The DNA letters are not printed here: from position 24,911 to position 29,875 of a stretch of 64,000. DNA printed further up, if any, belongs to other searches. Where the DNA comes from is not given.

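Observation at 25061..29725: Tandemly duplicated cyclase/P-loop module in one 1554-aa STAND-like protein, with an asymmetric cyclase pair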

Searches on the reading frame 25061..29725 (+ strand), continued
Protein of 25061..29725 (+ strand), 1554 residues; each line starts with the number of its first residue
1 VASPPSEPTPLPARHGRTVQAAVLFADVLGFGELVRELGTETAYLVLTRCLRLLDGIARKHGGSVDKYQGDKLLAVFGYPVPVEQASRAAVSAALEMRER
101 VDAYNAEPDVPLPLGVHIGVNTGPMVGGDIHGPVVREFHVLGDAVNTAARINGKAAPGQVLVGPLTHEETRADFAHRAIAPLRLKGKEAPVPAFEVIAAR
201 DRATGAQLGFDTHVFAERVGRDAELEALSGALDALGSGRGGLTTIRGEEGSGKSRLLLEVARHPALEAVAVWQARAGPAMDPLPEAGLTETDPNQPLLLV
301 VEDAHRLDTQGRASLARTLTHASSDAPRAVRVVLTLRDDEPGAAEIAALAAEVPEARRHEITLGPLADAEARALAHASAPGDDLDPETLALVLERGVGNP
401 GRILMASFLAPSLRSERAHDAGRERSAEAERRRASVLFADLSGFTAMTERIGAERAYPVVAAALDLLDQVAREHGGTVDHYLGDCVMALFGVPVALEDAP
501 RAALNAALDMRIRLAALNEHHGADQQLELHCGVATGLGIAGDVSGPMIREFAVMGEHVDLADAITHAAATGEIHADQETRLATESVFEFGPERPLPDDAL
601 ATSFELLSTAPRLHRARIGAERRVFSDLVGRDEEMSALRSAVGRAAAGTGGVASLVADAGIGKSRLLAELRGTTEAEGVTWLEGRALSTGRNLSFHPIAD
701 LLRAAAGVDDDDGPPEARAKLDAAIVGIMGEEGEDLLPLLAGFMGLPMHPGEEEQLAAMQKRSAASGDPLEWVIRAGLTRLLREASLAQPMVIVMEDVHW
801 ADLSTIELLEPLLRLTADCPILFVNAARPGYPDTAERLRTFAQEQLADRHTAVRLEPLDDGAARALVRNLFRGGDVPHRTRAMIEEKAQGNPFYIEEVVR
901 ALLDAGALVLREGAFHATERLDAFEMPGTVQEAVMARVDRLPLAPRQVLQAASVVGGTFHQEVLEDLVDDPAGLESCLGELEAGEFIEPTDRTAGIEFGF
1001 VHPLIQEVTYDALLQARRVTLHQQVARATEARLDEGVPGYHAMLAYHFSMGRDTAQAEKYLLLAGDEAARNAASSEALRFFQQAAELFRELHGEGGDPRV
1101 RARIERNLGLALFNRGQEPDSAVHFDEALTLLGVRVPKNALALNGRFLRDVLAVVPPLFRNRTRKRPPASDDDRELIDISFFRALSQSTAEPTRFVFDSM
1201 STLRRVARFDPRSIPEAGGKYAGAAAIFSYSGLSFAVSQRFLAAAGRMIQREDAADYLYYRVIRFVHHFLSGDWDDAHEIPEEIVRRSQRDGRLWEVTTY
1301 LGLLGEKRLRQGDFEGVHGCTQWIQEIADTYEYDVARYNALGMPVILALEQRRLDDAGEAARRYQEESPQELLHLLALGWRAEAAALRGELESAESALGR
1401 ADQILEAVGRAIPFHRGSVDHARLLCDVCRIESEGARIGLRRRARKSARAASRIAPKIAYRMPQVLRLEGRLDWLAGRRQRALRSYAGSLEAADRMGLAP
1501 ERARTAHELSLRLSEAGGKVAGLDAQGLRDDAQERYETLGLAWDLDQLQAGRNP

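Call 14: find_encoding_contigs(protein=P0001, flank=10000, max_places=3)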
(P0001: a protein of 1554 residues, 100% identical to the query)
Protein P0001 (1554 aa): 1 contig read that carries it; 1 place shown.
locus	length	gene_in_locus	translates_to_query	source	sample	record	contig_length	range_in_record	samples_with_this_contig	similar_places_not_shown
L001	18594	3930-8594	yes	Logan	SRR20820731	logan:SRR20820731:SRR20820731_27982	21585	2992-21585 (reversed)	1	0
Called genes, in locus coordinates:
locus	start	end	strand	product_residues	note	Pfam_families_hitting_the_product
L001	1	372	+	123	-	?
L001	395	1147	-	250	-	PF03141:Methyltransf_29 (weak), PF13489:Methyltransf_23, PF01209:Ubie_methyltran (weak), PF07021:MetW, PF13847:Methyltransf_31, PF08241:Methyltransf_11, PF08242:Methyltransf_12, PF13649:Methyltransf_25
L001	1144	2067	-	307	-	PF13489:Methyltransf_23, PF13847:Methyltransf_31 (weak), PF08241:Methyltransf_11, PF08242:Methyltransf_12, PF13649:Methyltransf_25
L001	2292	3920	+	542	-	-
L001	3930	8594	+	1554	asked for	PF00211:Guanylate_cyc, PF10923:BrxC_BrxD (faint), PF13191:AAA_16, PF00211:Guanylate_cyc, PF13191:AAA_16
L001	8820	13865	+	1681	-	-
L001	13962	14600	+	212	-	-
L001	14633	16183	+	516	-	PF20154:LNT_N, PF00795:CN_hydrolase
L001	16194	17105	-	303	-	PF06267:DUF1028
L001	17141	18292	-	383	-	PF00144:Beta-lactamase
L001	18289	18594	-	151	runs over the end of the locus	PF13442:Cytochrome_CBB3, PF00034:Cytochrom_C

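Call 21: list_cluster_members(proteins=[P0001, P0006, P0018, P0048, P0050, P0071, P0076, P0078, P0089, P0072])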
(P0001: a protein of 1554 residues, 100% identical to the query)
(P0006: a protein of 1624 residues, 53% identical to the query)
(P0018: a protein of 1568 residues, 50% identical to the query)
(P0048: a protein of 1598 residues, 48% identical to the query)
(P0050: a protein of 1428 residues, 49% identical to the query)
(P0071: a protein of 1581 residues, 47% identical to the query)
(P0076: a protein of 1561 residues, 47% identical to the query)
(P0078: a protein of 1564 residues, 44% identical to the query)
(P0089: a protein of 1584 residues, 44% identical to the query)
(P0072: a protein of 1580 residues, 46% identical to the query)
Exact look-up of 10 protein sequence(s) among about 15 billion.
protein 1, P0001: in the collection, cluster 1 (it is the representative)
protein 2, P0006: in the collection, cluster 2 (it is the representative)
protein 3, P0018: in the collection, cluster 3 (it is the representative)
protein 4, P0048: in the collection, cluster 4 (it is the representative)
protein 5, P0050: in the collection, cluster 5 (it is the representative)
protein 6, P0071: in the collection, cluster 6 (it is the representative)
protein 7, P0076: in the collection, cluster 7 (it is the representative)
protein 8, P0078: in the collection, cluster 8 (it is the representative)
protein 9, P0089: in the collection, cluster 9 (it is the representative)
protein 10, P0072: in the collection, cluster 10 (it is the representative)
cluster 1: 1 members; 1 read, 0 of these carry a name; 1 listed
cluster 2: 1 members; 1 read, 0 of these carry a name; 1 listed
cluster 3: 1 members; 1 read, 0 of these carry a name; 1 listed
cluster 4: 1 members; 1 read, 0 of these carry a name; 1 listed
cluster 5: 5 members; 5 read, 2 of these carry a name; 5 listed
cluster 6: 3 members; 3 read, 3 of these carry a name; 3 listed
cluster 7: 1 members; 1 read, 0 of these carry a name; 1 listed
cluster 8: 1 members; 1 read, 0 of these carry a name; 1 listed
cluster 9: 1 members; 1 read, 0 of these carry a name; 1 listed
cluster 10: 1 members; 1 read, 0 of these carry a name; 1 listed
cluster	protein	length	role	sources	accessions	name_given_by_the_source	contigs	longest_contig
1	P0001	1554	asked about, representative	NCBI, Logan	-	-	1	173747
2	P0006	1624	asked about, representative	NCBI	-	-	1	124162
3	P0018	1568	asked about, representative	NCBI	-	-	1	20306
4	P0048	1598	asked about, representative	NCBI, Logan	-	-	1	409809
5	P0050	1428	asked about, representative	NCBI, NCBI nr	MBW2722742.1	MAG: AAA family ATPase [Deltaproteobacteria bacterium] | AAA family ATPase [Deltaproteobacteria bacterium]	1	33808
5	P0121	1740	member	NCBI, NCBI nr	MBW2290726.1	MAG: AAA family ATPase [Deltaproteobacteria bacterium] | AAA family ATPase [Deltaproteobacteria bacterium]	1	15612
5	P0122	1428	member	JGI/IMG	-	-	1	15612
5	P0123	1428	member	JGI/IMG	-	-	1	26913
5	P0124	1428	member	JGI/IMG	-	-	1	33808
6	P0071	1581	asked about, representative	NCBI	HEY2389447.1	MAG TPA: adenylate/guanylate cyclase domain-containing protein [Candidatus Binatia ...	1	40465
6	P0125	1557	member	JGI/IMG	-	class 3 adenylate cyclase/tetratricopeptide (TPR) repeat protein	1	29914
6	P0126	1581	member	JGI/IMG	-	class 3 adenylate cyclase/predicted ATPase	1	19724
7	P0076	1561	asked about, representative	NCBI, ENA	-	-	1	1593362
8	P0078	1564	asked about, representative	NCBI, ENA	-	-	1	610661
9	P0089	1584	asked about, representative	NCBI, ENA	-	-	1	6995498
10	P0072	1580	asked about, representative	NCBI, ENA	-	-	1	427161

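Call 32: find_encoding_contigs(protein=P0089, flank=10000, max_places=2)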
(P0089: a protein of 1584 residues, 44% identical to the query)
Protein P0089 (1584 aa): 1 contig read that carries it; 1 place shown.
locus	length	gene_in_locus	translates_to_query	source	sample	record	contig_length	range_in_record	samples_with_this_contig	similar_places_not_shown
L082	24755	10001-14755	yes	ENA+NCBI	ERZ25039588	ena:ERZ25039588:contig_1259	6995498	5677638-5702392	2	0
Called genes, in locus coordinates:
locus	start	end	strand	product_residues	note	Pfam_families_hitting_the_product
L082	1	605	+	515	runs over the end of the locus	PF02310:B12-binding, PF04055:Radical_SAM, PF13282:DUF4070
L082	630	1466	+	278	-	PF00296:Bac_luciferase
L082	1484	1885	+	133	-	PF14534:DUF4440 (weak), PF12680:SnoaL_2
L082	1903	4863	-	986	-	-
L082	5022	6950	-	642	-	PF13948:DUF4215 (faint)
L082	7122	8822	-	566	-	-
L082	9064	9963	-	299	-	PF13622:4HBT_3, PF03061:4HBT (faint), PF20789:4HBT_3C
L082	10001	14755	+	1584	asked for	PF00211:Guanylate_cyc, PF13191:AAA_16, PF13401:AAA_22 (weak), PF00211:Guanylate_cyc, PF13191:AAA_16, PF13424:TPR_12 (faint)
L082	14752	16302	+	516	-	PF20154:LNT_N, PF00795:CN_hydrolase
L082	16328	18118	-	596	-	PF17164:DUF5122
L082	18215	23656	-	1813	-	PF07676:PD40 (faint), PF24247:DUF7450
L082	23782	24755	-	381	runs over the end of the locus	PF25371:DUF7884 (faint), PF02353:CMAS, PF13489:Methyltransf_23, PF08241:Methyltransf_11, PF08242:Methyltransf_12, PF13649:Methyltransf_25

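Call 33: find_encoding_contigs(protein=P0076, flank=10000, max_places=1)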
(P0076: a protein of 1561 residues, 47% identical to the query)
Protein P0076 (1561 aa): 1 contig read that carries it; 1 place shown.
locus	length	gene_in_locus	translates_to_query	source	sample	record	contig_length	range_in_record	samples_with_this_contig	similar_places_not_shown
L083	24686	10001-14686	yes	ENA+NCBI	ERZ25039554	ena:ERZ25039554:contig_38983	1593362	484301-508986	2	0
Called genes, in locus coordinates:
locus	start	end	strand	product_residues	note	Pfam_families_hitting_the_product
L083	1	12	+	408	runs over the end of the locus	PF11737:DUF3300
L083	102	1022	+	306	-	PF11453:DUF2950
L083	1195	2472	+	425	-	PF13372:Alginate_exp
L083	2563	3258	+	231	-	PF01988:VIT1 (weak)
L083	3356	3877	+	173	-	PF13577:SnoaL_4 (faint), PF12680:SnoaL_2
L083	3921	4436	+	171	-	PF00916:Sulfate_transp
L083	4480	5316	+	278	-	PF00916:Sulfate_transp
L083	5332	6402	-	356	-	-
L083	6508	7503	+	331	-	PF06267:DUF1028, PF13432:TPR_16 (weak)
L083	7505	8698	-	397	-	PF25371:DUF7884 (weak), PF02353:CMAS, PF01728:FtsJ (weak), PF13489:Methyltransf_23, PF08241:Methyltransf_11 (faint), PF13649:Methyltransf_25 (weak)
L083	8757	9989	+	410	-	PF02353:CMAS, PF13489:Methyltransf_23 (weak), PF08241:Methyltransf_11 (weak), PF08242:Methyltransf_12, PF13649:Methyltransf_25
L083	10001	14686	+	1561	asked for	PF00211:Guanylate_cyc, PF13191:AAA_16, PF13401:AAA_22 (weak), PF00211:Guanylate_cyc, PF13191:AAA_16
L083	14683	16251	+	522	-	PF20154:LNT_N, PF00795:CN_hydrolase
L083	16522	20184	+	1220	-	-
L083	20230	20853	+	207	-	-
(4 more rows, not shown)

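Call 34: find_encoding_contigs(protein=P0078, flank=10000, max_places=1)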
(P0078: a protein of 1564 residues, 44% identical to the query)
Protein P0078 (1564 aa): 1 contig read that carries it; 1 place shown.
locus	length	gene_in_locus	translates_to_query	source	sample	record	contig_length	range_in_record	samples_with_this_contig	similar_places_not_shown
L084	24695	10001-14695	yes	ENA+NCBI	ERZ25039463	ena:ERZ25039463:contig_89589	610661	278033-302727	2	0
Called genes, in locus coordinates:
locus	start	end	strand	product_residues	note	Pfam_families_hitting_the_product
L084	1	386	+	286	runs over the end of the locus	PF04228:Zn_peptidase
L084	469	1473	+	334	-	PF00248:Aldo_ket_red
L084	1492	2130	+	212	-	PF10604:Polyketide_cyc2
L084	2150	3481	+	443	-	-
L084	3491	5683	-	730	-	PF13492:GAF_3 (weak), PF01590:GAF (weak), PF13185:GAF_2, PF01590:GAF (weak), PF13492:GAF_3, PF00512:HisKA, PF02518:HATPase_c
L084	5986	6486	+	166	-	PF02310:B12-binding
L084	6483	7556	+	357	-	PF04055:Radical_SAM, PF13282:DUF4070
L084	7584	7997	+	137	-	PF00296:Bac_luciferase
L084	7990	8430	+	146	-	PF00296:Bac_luciferase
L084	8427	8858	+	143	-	PF07366:SnoaL (weak), PF12680:SnoaL_2, PF14534:DUF4440 (weak)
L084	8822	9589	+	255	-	PF03767:Acid_phosphat_B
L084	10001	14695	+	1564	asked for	PF00211:Guanylate_cyc, PF01637:ATPase_2 (faint), PF13191:AAA_16, PF13401:AAA_22 (faint), PF00211:Guanylate_cyc, PF13191:AAA_16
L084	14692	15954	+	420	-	PF20154:LNT_N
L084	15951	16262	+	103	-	PF00795:CN_hydrolase (weak)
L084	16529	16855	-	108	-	-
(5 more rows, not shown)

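Call 35: find_encoding_contigs(protein=P0048, flank=10000, max_places=1)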
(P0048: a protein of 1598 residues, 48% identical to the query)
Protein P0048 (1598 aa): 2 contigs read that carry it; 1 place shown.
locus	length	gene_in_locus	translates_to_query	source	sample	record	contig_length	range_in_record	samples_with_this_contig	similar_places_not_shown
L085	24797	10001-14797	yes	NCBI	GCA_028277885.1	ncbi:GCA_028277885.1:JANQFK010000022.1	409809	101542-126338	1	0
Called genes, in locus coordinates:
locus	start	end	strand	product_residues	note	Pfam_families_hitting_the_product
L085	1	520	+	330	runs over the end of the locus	PF13519:VWA_2 (weak)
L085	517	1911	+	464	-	PF13191:AAA_16 (weak), PF13401:AAA_22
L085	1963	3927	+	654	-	PF13231:PMT_2 (weak)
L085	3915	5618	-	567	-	PF13428:TPR_14 (faint), PF13424:TPR_12 (faint), PF20308:TPR-S (faint), PF00515:TPR_1 (faint), PF07719:TPR_2 (faint), PF13181:TPR_8 (faint), PF13432:TPR_16, PF14559:TPR_19, +1 more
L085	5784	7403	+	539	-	PF00884:Sulfatase, PF01663:Phosphodiest (faint), PF16347:SGSH_C (faint)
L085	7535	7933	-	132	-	PF01124:MAPEG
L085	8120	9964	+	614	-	PF04960:Glutaminase, PF01740:STAS (weak), PF13466:STAS_2 (weak), PF00027:cNMP_binding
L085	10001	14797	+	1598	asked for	PF00211:Guanylate_cyc, PF10923:BrxC_BrxD (faint), PF13191:AAA_16, PF13401:AAA_22 (faint), PF00211:Guanylate_cyc, PF13191:AAA_16, PF14559:TPR_19 (faint)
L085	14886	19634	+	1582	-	-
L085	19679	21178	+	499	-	PF20154:LNT_N, PF00795:CN_hydrolase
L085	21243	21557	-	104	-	-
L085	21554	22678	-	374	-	PF00478:IMPDH (faint), PF03060:NMO, PF01070:FMN_dh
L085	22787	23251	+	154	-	-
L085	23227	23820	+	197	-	PF01066:CDP-OH_P_transf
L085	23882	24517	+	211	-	-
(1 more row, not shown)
